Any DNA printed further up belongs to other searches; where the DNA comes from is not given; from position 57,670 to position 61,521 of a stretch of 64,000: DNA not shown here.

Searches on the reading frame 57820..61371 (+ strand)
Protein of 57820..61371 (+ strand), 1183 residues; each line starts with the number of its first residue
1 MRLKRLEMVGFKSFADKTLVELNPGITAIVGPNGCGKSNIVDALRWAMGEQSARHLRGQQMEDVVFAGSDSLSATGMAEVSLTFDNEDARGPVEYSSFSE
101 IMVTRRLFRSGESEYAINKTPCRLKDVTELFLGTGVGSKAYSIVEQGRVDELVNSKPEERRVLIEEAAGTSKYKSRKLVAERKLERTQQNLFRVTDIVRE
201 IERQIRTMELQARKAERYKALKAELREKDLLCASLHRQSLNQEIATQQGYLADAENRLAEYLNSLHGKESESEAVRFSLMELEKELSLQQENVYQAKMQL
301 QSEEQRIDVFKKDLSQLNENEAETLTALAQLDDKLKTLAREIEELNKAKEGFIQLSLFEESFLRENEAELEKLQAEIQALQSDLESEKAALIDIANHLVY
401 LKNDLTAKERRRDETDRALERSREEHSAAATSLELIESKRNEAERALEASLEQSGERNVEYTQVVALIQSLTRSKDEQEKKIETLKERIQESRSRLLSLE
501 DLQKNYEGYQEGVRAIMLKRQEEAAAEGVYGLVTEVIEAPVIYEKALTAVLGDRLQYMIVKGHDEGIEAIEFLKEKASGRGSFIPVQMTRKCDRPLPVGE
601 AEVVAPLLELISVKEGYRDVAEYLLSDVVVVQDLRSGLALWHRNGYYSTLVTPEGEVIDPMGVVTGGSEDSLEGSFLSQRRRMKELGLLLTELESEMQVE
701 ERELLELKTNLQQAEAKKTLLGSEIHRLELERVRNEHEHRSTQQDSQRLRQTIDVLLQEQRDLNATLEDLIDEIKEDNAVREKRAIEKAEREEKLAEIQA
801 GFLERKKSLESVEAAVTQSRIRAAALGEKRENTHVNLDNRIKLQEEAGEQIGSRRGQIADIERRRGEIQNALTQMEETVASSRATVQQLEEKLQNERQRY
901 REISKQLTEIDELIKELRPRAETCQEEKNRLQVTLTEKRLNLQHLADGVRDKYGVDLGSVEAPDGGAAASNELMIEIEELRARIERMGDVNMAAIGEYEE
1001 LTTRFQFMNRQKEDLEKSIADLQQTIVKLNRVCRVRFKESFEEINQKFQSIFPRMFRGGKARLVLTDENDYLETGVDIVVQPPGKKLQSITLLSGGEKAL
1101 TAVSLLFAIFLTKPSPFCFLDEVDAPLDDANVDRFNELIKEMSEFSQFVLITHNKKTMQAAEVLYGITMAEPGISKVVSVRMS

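Call 78: search_protein_families(library=pfam, proteins=[window:57820-61371:+], max_evalue=0.00001)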
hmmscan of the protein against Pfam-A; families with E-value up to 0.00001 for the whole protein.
window:57820-61371:+ (1183 aa): 6 families
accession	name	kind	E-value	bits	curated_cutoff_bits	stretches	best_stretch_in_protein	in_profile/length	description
PF02463.25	SMC_N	-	5.2e-67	225.9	40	1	3-1175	2-219/220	RecF/RecN/SMC N terminal domain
PF06470.18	SMC_hinge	-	4.9e-26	91.9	22.5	1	527-640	2-115/116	SMC proteins Flexible Hinge Domain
PF13304.12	AAA_21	-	9.4e-14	52.6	27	1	26-99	1-76/304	AAA domain, putative AbiEii toxin, Type IV TA system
PF13476.12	AAA_23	-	2.7e-13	51.5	27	1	5-385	1-201/201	AAA domain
PF13175.12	AAA_15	-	1.7e-12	48.1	32.1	1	1-390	1-266/374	AAA ATPase domain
PF13555.12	AAA_29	-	6.7e-06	26.2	27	0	3-46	1-44/61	P-loop containing region of AAA domain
